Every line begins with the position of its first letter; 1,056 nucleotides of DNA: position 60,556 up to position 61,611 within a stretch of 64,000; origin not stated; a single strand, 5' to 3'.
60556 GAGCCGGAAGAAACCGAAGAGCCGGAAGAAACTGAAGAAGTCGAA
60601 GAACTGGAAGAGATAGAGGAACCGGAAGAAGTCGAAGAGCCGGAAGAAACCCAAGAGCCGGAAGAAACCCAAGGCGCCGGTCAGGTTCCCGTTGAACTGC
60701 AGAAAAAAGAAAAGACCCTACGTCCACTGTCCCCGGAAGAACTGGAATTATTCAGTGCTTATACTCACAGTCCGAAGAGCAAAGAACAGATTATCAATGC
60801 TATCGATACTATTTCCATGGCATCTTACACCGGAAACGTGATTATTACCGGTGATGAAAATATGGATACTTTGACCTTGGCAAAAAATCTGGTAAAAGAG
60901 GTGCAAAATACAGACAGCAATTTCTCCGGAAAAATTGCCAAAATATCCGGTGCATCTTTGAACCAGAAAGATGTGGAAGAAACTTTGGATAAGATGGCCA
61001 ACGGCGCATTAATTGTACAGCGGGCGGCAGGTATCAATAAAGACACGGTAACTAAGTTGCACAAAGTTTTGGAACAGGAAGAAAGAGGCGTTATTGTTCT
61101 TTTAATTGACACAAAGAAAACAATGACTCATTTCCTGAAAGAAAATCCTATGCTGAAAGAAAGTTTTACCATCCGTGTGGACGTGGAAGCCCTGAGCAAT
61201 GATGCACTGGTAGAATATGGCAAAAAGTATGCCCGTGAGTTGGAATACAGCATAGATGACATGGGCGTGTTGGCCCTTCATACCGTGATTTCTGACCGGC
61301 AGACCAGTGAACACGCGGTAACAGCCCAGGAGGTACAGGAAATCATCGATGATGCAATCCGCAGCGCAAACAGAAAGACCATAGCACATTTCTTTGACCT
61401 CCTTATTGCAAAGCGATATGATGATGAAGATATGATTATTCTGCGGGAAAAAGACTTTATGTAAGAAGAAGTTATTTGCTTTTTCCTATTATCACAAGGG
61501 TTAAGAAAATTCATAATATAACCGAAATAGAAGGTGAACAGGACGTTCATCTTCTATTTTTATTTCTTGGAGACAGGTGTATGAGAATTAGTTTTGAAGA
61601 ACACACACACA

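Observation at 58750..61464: TPR - acidic disordered region - pseudo-AAA+ protein: candidate scaffold or polar organiser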

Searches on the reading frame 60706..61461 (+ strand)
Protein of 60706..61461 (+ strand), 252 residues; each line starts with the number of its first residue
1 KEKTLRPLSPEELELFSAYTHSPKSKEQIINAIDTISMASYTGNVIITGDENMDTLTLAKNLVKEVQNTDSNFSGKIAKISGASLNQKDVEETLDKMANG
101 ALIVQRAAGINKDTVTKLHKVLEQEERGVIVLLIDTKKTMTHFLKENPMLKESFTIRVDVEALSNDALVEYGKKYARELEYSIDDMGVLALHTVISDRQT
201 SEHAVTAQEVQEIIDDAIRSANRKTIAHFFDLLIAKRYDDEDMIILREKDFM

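Call 8: search_solved_structures(query=window:60706-61461:+, max_evalue=1, show_alignments=3)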
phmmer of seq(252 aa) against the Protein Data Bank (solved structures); distinct sequences matched with E-value up to 1: 5.
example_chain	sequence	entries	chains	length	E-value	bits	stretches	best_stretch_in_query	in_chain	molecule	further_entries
3zuh_A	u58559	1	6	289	0.0089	18.9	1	112-227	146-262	PROTEIN CBBX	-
3syk_A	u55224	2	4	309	0.01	18.7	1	113-227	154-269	Protein CbbX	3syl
9auy_A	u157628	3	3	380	0.21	14.5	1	75-137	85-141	Inosine-5'-monophosphate dehydrogenase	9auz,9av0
4kjm_A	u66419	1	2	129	0.43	13.5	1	25-112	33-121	Extracellular matrix-binding protein ebh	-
5upy_A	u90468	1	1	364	0.48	13.3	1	44-138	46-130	Inosine-5'-monophosphate dehydrogenase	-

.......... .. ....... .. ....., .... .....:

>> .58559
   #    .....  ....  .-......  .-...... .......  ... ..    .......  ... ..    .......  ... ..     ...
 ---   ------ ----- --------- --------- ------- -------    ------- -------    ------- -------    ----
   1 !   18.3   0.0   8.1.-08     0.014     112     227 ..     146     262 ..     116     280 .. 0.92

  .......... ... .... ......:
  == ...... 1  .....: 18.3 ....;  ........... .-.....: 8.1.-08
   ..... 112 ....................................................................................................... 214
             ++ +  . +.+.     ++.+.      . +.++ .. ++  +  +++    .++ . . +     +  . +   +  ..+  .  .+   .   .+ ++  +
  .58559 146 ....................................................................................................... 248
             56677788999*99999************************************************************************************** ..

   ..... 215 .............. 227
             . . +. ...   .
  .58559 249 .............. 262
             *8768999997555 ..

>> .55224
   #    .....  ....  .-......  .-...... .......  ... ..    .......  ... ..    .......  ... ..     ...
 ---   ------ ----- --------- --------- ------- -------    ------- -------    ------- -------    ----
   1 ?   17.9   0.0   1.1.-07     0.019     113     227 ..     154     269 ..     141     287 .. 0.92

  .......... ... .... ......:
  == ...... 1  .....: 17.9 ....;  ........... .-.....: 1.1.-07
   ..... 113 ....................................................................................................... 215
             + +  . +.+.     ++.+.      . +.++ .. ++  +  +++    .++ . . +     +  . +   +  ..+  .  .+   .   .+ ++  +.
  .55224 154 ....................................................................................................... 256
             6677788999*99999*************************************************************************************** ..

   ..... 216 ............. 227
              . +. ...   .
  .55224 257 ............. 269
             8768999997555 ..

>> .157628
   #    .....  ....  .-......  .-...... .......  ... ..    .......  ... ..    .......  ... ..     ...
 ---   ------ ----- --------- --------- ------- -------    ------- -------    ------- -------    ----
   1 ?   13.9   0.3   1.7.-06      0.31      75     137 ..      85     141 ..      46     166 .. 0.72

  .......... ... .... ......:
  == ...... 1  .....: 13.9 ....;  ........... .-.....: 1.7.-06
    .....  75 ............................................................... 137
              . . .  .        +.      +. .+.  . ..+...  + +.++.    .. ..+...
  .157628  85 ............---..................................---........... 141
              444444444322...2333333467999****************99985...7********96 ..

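Call 9: find_homologous_proteins(query=window:60706-61461:+)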
Query seq(252 aa) (252 aa): 337 proteins with E <= 0.001 among 1422 candidates; the best 120 are listed.
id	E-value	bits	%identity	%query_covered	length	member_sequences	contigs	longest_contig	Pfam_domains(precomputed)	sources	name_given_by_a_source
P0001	1.3e-105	370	68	98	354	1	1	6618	-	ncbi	-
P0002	2.1e-105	369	67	100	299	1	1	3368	-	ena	-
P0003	6.5e-103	361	70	97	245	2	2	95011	-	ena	-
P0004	1.6e-100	353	64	100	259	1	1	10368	-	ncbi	ncbi:MAG: hypothetical protein ACI4TB_05275, partial [Lachnospiraceae bacterium]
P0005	2.0e-100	353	68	97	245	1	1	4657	-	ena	-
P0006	7.0e-98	345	65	98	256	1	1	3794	-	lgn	-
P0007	7.5e-98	345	65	98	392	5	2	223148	-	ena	-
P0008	1.4e-97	344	72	88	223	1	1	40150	-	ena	-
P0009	1.9e-97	343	64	100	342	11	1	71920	-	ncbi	-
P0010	9.0e-97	341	66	97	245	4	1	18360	-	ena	-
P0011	2.9e-96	339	70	90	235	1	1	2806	-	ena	-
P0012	2.9e-96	339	63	98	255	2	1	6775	-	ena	-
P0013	6.7e-96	338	64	98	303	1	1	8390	-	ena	-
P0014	1.5e-95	337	63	98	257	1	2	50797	-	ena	-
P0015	2.9e-95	336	63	98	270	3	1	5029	-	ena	-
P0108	8.3e-84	299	56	98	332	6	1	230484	-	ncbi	-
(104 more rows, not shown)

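Call 10: find_encoding_contigs(protein=P0007, flank=6000, max_places=2)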
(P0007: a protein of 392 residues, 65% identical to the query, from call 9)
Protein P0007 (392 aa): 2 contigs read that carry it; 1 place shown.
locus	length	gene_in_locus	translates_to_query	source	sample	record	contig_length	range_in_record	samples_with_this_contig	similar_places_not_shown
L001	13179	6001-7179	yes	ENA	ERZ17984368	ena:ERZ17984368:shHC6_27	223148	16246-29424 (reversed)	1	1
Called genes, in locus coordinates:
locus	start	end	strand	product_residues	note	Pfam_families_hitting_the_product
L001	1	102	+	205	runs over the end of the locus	-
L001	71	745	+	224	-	PF00702:Hydrolase, PF12710:HAD (weak), PF13419:HAD_2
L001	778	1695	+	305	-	PF00398:RrnaAD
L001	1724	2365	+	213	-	-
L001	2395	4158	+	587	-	PF13240:Zn_Ribbon_1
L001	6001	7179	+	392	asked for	-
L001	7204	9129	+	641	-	PF22019:GlgB_N (faint), PF02922:CBM_48, PF00128:Alpha-amylase, PF02806:Alpha-amylase_C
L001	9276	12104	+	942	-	PF19753:DUF6240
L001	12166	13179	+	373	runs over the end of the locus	PF00669:Flagellin_N, PF00700:Flagellin_C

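Call 11: find_encoding_contigs(protein=P0108, flank=6000, max_places=2)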
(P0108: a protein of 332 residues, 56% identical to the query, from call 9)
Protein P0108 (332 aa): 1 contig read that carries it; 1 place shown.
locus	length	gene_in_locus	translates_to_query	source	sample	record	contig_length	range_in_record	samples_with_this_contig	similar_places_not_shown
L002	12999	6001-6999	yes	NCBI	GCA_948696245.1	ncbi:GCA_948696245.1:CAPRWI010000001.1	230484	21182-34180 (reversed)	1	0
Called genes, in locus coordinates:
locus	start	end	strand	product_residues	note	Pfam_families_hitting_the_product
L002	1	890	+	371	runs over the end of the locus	PF16822:ALGX, PF14286:DHHW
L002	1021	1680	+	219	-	PF00702:Hydrolase, PF13419:HAD_2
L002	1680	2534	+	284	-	PF00398:RrnaAD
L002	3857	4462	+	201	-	-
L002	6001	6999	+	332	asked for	-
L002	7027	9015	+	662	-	PF02922:CBM_48, PF00128:Alpha-amylase, PF02806:Alpha-amylase_C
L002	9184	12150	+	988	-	PF19753:DUF6240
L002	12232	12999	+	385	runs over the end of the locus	PF00669:Flagellin_N, PF00700:Flagellin_C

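Call 25: predict_structure(alignment_id=A1)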
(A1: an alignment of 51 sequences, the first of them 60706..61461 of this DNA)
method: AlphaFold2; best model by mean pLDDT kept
length: 252 residues; sequences in the alignment: 51
mean_pLDDT: 85.5   pTM: 0.69
mean pLDDT of the five models: 85.5, 82.3, 80.0, 79.5, 76.6
residues with pLDDT >= 90: 116; 70-90: 108; 50-70: 26; < 50: 2
segments of 3 or more residues with pLDDT < 50: none
pLDDT, mean of each block of 10 residues (from residue 1): 72 82 85 83 86 84 91 90 95 91 96 94 80 94 94 89 80 88 92 89 77 91 65 64 84 83
secondary structure, 60 per line:
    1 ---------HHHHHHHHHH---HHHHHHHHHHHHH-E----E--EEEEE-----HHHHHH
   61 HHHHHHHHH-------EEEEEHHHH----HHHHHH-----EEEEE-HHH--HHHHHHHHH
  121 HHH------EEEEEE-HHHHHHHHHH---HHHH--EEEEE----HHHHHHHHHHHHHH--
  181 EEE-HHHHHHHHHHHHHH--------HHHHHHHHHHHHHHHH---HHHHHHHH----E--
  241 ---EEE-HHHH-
elements in order: H10-19 H23-35 E45-49 H55-69 E77-81 H82-85 H90-95 E101-105 H112-123 E130-135 H137-146 H150-153 E156-160 H165-178 E181-183 H185-198 H207-222 H226-233 E244-246 H248-251

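Call 27: fold_search(model_id=the predicted structure, library=pdb)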
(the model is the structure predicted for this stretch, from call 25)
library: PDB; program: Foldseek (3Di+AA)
matches with E <= 10: 1631; with E <= 0.001: 855
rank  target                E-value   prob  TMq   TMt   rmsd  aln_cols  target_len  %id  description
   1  3syk_A                2.3e-10  1.00  0.51  0.46   8.1       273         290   16  Crystal structure of the AAA+ protein CbbX, selenomethionine structure (released 2011-11-09)
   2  3syk_B                4.1e-10  1.00  0.51  0.46   8.3       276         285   17  Crystal structure of the AAA+ protein CbbX, selenomethionine structure (released 2011-11-09)
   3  3zuh_A                7.3e-10  1.00  0.48  0.44   9.7       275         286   18  Negative stain EM Map of the AAA protein CbbX, a red-type Rubisco activase from R. sphaeroides (released 2011-11-09)
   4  3syl_B                8.7e-10  1.00  0.50  0.45   8.3       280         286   17  Crystal structure of the AAA+ protein CbbX, native structure (released 2011-11-09)
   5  9dx4_D                9.1e-09  1.00  0.61  0.53   4.6       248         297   14  EcRuvB T102R mutant (released 2026-01-21)
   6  1in5                  1.4e-08  1.00  0.57  0.49   7.6       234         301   16  THERMOGOTA MARITIMA RUVB A156S MUTANT (released 2001-08-08)
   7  9dx5_D                2.2e-08  1.00  0.60  0.56   7.0       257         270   14  EcRuvB T102R hexamer assembly (released 2026-01-21)
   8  9dx4_A                2.2e-08  1.00  0.60  0.56   6.9       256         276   15  EcRuvB T102R mutant (released 2026-01-21)
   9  6nyw                  3.5e-08  1.00  0.48  0.45   7.5       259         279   14  Structure of spastin AAA domain N527C mutant in complex with 8-fluoroquinazoline-based inhibitor (released 2019-03-27)
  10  9dx5_B                5.0e-08  1.00  0.59  0.54   5.0       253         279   15  EcRuvB T102R hexamer assembly (released 2026-01-21)
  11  9dx4_C                7.1e-08  1.00  0.58  0.51   4.8       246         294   15  EcRuvB T102R mutant (released 2026-01-21)
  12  1in4                  7.9e-08  1.00  0.58  0.50   8.0       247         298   19  THERMOTOGA MARITIMA RUVB HOLLIDAY JUNCTION BRANCH MIGRATION MOTOR (released 2001-08-08)
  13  1j7k                  8.9e-08  1.00  0.57  0.49   7.7       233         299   16  THERMOTOGA MARITIMA RUVB P216G MUTANT (released 2001-08-08)
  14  9dx5_A                9.5e-08  1.00  0.58  0.52   5.1       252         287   15  EcRuvB T102R hexamer assembly (released 2026-01-21)
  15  1in7                  1.1e-07  1.00  0.58  0.51   8.9       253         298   17  THERMOTOGA MARITIMA RUVB R170A (released 2001-08-08)
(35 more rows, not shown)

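Call 28: search_protein_representatives(alignment_id=A1)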
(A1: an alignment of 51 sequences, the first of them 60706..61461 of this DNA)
Query: 51 sequences, 333 profile positions. Proteins with E-value up to 0.001 (for the whole library): 2712; up to 1e-10: 1483; up to 1e-30: 865. The best 150 are listed.
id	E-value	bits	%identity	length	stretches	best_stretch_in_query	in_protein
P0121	4.0e-145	499.6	-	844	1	22-332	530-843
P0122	1.1e-143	494.9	-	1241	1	16-333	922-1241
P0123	6.8e-143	492.3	-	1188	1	9-333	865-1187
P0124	1.3e-141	488.0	-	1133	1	23-332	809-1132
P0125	3.0e-141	486.8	-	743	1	14-333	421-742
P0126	5.6e-141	486.0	-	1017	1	20-333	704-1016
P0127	5.9e-141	485.9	-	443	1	45-333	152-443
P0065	1.1e-140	485.1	-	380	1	8-333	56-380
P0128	1.1e-140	485.0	-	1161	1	10-332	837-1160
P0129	1.1e-140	485.0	-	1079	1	36-333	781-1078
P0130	2.6e-140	483.8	-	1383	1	15-333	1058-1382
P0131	5.6e-140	482.7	-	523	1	23-333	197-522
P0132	1.2e-139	481.6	-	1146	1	9-333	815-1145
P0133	1.4e-138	478.1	-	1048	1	29-333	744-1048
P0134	2.1e-138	477.5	-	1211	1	12-333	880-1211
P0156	1.1e-126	439.0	-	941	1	8-332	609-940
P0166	6.5e-124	429.9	-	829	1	7-332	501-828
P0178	8.3e-121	419.7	-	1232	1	17-333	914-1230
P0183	5.6e-120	417.0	-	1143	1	15-333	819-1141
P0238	5.7e-109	380.8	-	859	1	7-332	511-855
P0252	3.5e-105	368.3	-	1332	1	55-333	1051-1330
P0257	1.0e-103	363.5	-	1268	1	6-332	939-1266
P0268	5.8e-101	354.4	-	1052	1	6-333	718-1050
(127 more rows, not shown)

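Call 29: search_solved_structures(query=A1, max_evalue=0.1, show_alignments=4)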
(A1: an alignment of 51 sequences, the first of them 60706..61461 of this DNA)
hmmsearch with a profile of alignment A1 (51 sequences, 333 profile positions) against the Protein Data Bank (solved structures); distinct sequences matched with E-value up to 0.1: 6.
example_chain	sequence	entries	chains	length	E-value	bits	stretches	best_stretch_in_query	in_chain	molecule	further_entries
3zuh_A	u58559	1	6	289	0.00029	23.4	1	192-304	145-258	PROTEIN CBBX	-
3syk_A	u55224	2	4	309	0.00034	23.2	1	192-304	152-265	Protein CbbX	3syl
9lur_A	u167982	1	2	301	0.00047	22.7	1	193-257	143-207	ESX-1 secretion system protein EccA1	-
4l4u_A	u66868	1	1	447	0.032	16.6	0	75-145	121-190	Transcriptional regulator (NtrC family)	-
1ny5_A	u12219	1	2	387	0.034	16.6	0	75-143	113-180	transcriptional regulator (NtrC family)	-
30ff_Dk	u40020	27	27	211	0.089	15.2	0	24-129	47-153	Transcription initiation factor TFIID subunit 11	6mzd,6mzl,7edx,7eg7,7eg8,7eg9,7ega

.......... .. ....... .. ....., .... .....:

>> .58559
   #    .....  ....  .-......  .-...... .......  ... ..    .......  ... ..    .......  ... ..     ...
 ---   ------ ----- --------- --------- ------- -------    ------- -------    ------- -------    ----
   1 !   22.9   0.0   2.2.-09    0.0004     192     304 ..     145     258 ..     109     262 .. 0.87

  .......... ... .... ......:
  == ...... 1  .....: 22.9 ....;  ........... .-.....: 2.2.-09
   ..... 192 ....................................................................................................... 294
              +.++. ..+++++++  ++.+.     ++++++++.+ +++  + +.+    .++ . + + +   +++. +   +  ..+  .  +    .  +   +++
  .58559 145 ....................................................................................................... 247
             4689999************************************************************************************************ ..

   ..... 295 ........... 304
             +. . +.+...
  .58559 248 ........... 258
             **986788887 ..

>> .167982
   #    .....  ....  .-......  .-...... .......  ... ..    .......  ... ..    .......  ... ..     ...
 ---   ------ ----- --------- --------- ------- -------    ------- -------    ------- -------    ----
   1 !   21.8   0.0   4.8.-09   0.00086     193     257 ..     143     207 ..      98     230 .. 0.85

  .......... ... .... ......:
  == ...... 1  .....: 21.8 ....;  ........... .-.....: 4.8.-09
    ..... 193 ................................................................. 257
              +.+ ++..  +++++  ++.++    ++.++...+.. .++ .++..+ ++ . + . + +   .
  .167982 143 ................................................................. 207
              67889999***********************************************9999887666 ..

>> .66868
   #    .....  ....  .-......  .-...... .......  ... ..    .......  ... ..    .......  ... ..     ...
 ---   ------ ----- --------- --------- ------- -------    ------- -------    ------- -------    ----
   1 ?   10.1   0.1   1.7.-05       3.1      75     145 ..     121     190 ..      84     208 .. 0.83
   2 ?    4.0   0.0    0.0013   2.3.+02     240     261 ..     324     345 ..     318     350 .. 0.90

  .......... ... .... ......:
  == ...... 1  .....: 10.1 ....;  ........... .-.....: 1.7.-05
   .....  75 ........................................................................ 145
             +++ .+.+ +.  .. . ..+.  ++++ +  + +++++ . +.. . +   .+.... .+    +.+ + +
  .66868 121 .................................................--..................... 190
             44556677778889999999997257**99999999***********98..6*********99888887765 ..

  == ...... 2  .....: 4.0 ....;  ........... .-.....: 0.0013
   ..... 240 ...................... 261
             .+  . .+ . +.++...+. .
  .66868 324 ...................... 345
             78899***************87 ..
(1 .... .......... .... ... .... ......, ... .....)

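Call 32: find_related_loci(query=A1, collection=genome_contigs, flank=10000)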
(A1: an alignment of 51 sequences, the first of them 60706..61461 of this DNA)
Query A1 (252 aa) in genome_contigs; peptide patterns used: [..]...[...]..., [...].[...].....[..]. (x = any residue, [..] = any of these).
600 stretches matched a pattern (row limit reached: there are more); 577 encode a relative of the query (tblastn E <= 1e-3); the best 80 are kept; 80 distinct loci.
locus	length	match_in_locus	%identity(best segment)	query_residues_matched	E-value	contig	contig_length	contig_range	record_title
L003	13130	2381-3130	79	2-251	2e-134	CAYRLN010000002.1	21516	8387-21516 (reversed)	MAG TPA_asm: uncultured Lachnospiraceae bacterium isolate SRP315200_co1_678 genome assembly, contig: NODE_4307_length_21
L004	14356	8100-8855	78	1-252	4e-133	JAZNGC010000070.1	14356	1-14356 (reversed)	MAG: Lachnospiraceae bacterium isolate T1900044708_TS20190174.MAGScoT_cleanbin_000078 SGB_1824_k141_1869742, whole genom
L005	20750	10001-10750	69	3-252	1e-115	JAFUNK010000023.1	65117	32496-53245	MAG: Lachnospiraceae bacterium isolate RGIG4653 Roe_deer_Rectum-4__c3923, whole genome shotgun sequence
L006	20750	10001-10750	66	3-252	8e-113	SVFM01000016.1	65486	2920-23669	MAG: Lachnospiraceae bacterium isolate SIG332 NODE_10544_length_65486_cov_4.131642, whole genome shotgun sequence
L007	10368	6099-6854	64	1-252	8e-112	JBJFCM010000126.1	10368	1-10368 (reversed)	MAG: Lachnospiraceae bacterium isolate PUUB50_bin.024 NODE_2660_length_10368_cov_6.726268, whole genome shotgun sequence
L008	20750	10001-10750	66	3-252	3e-111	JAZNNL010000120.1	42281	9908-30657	MAG: Lachnospiraceae bacterium isolate T1900044655_TS20190121.MAGScoT_cleanbin_000041 SGB_1475_k141_2951205, whole genom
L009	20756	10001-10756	65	1-252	1e-110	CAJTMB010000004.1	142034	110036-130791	MAG TPA_asm: uncultured Lachnospiraceae bacterium isolate MGBC100230 genome assembly, contig: MGBC100230.4, whole genome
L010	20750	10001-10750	66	3-252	1e-109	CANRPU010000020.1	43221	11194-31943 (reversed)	MAG: uncultured Lachnospiraceae bacterium isolate Lapin-018__bin18 genome assembly, contig: Lapin-018__NODE_700_length_4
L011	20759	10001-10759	64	1-252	3e-108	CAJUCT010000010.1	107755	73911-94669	MAG TPA_asm: uncultured Acetatifactor sp. isolate MGBC118768 genome assembly, contig: MGBC118768.10, whole genome shotgu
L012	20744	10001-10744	65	5-252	9e-108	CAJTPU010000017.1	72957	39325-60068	MAG TPA_asm: uncultured Lachnospiraceae bacterium isolate MGBC111722 genome assembly, contig: MGBC111722.17, whole genom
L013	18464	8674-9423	65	3-252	8e-107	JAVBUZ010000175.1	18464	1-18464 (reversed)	MAG: Lachnospiraceae bacterium isolate EPI_MAG_00295 c_000005062326, whole genome shotgun sequence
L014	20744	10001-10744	63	5-252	5e-106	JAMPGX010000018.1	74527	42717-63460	MAG: bacterium isolate NALB_7961_32 Scaffold_#18__SCF_018___74527_bp, whole genome shotgun sequence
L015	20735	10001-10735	64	8-252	1e-105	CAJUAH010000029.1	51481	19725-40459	MAG TPA_asm: uncultured Acetatifactor sp. isolate MGBC125142 genome assembly, contig: MGBC125142.29, whole genome shotgu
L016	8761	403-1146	64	5-252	3e-105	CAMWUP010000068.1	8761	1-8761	MAG TPA_asm: uncultured Lachnospiraceae bacterium isolate SRR14411321_bin.7_metawrap_v1.3_MAG genome assembly, contig: N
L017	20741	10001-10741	64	5-252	5e-105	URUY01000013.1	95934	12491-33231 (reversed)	uncultured Lachnospiraceae bacterium isolate UMGS1368 genome assembly, contig: NODE_65_length_95934_cov_80.173917, whole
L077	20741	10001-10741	61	5-251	1e-99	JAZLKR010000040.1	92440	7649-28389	MAG: Acetatifactor sp. isolate T1900044958_TA20190014.MAGScoT_cleanbin_000078 SGB_3895_k141_815358, whole genome shotgun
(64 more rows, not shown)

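Call 35: list_cluster_members(proteins=[P0122, P0130, P0156, P0166, P0178, P0183, P0238, P0252, P0257, P0268])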
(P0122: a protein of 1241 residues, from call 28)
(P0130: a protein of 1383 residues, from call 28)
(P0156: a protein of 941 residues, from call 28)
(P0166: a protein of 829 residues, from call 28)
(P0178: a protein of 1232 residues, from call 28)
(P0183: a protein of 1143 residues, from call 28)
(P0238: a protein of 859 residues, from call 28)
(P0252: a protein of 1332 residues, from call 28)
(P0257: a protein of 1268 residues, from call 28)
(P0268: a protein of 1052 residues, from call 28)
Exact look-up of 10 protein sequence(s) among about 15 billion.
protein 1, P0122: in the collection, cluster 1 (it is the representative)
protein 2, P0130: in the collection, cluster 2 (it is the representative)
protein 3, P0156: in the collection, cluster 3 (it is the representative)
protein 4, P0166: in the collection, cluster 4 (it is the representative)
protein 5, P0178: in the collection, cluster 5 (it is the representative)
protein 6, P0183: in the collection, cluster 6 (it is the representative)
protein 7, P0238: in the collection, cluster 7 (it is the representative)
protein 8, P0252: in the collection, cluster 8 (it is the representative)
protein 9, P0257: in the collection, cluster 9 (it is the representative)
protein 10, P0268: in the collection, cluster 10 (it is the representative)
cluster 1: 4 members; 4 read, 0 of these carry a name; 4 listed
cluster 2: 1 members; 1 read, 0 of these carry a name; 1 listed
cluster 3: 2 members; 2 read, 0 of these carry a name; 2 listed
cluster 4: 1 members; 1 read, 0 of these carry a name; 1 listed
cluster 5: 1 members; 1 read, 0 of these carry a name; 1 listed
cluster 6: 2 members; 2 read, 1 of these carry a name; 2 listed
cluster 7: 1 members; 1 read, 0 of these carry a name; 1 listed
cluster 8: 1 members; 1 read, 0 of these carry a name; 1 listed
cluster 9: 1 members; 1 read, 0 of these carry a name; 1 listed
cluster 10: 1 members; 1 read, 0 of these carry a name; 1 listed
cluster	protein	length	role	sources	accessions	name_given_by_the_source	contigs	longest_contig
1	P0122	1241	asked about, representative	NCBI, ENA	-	-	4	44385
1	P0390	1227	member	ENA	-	-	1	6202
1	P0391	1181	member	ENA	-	-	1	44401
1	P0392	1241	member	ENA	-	-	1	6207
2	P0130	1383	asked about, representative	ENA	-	-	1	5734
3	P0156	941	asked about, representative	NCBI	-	-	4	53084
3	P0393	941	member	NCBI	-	-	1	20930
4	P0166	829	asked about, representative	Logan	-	-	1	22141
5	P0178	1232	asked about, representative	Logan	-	-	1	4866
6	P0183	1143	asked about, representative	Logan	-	-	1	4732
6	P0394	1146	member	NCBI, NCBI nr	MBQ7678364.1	MAG: hypothetical protein IJT34_00750 [Butyrivibrio sp.] | hypothetical protein [Butyrivibrio sp.]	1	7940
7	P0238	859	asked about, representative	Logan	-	-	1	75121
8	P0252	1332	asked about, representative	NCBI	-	-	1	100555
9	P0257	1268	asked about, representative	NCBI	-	-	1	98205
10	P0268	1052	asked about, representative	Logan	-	-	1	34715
